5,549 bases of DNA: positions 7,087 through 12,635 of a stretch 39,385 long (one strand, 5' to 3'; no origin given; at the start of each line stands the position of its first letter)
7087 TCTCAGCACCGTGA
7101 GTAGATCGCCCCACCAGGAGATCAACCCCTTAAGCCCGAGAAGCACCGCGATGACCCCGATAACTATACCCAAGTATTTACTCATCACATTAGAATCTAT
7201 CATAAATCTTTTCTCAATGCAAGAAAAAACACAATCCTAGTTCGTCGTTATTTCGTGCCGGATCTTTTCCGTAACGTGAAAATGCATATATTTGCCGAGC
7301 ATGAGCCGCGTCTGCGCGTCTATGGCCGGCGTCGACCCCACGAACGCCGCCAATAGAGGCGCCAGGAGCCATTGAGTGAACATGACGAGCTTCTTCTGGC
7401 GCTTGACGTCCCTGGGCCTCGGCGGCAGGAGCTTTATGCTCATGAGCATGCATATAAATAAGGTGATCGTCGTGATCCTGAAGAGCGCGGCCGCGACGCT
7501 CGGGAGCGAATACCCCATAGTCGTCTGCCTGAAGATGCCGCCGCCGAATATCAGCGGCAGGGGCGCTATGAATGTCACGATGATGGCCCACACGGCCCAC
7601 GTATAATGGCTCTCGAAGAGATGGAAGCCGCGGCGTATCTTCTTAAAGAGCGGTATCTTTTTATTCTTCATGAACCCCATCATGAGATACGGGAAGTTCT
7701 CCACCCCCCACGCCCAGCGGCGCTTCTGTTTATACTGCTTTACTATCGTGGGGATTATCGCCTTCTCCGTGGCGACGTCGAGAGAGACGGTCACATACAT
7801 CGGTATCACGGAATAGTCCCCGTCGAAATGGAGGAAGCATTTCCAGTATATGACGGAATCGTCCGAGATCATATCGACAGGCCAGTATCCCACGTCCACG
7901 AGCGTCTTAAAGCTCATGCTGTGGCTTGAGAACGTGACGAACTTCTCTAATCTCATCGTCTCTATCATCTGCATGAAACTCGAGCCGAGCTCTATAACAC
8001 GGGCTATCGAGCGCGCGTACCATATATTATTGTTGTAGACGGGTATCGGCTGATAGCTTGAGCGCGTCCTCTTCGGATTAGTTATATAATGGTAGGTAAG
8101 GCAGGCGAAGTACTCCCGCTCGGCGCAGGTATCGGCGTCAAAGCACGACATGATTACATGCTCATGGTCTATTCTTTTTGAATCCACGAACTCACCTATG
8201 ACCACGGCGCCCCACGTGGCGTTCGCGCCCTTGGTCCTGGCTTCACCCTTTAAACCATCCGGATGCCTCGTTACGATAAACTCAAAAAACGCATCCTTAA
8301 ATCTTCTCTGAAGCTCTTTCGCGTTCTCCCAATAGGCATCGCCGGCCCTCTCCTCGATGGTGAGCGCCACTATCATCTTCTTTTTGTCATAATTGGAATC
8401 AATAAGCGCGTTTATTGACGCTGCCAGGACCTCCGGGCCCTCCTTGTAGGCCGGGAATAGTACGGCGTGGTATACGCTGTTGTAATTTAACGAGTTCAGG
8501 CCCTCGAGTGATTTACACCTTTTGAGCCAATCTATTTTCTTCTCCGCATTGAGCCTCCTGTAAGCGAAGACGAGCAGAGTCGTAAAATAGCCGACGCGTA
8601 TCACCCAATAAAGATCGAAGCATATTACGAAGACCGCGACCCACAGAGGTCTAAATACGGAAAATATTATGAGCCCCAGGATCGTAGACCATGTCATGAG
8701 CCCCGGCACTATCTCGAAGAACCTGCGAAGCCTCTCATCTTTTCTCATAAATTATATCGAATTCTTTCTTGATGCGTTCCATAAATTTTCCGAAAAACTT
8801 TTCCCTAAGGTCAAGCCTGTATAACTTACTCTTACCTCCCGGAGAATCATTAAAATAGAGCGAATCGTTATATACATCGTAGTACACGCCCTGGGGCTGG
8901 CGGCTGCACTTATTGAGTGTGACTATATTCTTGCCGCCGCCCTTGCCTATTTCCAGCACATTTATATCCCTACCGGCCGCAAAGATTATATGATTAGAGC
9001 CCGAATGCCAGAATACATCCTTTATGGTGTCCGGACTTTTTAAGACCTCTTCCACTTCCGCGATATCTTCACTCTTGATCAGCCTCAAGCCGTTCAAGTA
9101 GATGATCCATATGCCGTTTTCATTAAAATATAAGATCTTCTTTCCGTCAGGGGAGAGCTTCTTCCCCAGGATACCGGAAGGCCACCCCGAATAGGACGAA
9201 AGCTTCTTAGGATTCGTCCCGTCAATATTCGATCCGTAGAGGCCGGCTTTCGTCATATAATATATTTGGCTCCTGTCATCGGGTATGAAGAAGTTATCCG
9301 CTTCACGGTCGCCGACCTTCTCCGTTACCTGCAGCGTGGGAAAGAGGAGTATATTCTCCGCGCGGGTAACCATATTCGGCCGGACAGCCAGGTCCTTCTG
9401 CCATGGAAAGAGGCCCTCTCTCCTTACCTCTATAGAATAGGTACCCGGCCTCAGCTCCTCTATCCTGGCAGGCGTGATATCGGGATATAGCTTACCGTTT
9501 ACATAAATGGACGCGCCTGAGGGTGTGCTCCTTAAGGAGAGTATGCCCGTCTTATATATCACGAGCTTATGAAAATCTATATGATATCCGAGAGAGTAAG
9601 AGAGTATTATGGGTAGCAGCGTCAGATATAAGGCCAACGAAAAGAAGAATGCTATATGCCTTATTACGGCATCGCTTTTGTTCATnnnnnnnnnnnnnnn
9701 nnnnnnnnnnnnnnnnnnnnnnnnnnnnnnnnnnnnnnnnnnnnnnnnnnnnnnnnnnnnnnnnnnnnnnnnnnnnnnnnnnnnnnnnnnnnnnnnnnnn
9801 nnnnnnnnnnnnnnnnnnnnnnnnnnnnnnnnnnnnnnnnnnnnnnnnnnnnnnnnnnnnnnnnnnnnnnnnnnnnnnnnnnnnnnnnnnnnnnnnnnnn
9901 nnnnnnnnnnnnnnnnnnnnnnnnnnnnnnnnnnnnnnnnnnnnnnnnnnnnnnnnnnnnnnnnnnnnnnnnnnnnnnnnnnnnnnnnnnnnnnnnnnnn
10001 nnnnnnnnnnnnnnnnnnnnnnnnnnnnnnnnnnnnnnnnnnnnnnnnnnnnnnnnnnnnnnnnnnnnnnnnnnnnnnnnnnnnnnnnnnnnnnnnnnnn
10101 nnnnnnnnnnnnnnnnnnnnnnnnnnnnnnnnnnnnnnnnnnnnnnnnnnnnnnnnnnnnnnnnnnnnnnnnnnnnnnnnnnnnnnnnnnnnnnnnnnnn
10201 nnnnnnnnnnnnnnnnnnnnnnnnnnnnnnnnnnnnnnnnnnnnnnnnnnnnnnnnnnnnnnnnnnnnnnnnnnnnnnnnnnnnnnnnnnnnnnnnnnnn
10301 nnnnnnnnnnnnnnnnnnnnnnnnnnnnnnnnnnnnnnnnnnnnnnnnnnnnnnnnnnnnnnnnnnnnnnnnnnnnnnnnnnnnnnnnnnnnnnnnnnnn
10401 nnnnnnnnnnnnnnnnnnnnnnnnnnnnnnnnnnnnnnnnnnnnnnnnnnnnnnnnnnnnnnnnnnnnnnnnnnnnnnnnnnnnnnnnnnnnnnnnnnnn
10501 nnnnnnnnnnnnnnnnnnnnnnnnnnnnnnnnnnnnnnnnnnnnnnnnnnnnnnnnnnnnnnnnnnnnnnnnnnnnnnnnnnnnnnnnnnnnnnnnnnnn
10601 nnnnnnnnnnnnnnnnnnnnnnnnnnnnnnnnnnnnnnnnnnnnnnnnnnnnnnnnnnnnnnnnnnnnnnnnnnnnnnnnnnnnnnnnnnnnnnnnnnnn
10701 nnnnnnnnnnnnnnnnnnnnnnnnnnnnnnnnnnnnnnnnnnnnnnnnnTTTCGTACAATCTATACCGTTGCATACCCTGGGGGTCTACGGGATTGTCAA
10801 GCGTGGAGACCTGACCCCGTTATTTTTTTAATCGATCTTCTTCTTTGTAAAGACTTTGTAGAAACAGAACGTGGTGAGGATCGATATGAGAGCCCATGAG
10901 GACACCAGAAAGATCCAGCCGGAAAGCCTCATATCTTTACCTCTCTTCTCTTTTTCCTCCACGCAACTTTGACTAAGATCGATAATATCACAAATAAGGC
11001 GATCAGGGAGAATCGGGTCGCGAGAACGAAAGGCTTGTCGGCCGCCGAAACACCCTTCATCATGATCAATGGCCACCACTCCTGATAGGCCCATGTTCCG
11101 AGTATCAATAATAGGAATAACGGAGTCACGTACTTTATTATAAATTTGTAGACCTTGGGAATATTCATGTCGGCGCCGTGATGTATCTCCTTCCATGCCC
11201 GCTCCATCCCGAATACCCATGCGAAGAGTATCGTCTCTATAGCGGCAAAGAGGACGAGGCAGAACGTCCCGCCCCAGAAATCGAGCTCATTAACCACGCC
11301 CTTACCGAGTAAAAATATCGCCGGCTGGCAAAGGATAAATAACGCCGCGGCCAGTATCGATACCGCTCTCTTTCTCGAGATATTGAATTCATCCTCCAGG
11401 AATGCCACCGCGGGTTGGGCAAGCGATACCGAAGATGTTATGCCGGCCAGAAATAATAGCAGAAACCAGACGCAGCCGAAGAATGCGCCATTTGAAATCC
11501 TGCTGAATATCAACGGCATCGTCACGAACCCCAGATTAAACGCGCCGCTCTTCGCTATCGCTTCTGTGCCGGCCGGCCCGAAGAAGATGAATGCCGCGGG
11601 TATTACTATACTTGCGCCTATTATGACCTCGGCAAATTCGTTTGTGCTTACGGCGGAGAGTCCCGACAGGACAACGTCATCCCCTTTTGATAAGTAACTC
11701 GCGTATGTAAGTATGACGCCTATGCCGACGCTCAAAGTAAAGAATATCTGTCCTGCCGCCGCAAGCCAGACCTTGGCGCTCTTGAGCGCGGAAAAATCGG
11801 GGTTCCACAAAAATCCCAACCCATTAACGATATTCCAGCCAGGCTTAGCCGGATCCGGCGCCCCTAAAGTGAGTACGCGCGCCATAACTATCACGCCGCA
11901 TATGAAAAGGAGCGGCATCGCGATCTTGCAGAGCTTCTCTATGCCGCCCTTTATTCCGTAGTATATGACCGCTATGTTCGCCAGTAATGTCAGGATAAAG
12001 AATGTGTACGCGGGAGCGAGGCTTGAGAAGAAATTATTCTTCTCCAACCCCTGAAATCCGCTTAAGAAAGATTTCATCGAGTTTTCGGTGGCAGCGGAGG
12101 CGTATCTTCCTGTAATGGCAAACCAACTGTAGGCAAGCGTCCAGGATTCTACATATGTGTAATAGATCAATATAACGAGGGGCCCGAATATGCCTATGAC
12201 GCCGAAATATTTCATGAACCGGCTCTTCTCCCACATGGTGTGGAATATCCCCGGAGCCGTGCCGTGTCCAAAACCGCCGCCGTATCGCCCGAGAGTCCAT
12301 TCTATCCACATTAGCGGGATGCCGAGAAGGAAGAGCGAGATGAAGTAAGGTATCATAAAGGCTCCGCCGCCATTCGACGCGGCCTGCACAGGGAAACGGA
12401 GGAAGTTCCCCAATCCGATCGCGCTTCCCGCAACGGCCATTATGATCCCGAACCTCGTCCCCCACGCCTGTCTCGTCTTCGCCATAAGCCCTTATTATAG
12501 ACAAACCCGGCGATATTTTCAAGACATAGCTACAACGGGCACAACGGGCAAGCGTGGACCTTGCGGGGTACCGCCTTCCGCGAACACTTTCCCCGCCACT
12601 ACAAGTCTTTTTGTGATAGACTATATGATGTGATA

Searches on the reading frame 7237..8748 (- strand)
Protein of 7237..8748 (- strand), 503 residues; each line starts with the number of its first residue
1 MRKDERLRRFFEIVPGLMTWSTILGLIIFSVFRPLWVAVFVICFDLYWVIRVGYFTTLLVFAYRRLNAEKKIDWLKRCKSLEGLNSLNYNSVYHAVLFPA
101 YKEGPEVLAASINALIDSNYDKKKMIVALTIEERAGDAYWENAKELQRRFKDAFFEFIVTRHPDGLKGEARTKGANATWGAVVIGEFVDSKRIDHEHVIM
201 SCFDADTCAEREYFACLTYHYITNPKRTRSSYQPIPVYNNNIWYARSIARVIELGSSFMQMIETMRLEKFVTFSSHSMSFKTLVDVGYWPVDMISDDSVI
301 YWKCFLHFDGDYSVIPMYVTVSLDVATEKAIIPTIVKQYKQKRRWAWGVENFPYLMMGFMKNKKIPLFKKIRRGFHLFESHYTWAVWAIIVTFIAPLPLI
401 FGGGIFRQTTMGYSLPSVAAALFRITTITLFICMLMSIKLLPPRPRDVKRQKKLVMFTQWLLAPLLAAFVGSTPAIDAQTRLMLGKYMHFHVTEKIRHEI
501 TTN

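Call 7: search_protein_families(library=pfam, proteins=[window:7237-8748:-], max_evalue=0.001)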
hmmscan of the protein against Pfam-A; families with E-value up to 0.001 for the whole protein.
window:7237-8748:- (503 aa): 1 family
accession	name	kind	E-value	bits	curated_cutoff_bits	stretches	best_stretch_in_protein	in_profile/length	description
PF13632.12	Glyco_trans_2_3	-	2e-08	34.7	27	1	203-397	5-180/198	Glycosyl transferase family group 2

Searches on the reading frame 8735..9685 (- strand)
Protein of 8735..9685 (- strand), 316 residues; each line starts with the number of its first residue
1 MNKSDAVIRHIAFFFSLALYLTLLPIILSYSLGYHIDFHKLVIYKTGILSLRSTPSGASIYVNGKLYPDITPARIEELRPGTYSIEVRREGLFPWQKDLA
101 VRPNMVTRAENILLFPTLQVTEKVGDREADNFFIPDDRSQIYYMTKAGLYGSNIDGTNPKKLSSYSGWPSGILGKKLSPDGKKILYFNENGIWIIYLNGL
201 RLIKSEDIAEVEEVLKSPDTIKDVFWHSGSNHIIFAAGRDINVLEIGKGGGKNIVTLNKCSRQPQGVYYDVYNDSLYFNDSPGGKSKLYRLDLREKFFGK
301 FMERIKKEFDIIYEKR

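Call 7: search_protein_families(library=pfam, proteins=[window:8735-9685:-], max_evalue=0.001)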
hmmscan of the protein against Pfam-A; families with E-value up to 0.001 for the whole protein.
window:8735-9685:- (316 aa): 1 family
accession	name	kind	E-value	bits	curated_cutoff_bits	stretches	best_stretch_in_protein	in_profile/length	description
PF08308.17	PEGA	-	8.6e-11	42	20.8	1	47-109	2-63/71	PEGA domain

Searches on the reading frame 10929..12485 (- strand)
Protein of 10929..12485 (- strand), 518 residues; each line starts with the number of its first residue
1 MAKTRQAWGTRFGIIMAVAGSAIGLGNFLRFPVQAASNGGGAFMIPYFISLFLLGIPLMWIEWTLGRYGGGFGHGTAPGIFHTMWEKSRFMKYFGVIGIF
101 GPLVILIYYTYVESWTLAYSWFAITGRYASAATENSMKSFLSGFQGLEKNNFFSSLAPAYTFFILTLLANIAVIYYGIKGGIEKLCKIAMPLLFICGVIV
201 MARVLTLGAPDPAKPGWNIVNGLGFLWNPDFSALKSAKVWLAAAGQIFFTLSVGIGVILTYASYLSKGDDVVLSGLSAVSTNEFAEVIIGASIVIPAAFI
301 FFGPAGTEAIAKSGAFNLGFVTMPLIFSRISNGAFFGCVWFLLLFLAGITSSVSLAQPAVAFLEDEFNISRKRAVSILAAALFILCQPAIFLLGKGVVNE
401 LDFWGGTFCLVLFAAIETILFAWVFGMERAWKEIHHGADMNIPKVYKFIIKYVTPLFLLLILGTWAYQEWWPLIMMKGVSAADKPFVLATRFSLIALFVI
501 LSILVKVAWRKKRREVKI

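Call 7: search_protein_families(library=pfam, proteins=[window:10929-12485:-], max_evalue=0.001)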
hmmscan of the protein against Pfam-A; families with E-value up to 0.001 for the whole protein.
window:10929-12485:- (518 aa): 1 family
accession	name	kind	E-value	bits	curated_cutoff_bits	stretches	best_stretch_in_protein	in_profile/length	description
PF00209.24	SNF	-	3.9e-53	181.4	27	2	163-463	180-478/524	Sodium:neurotransmitter symporter family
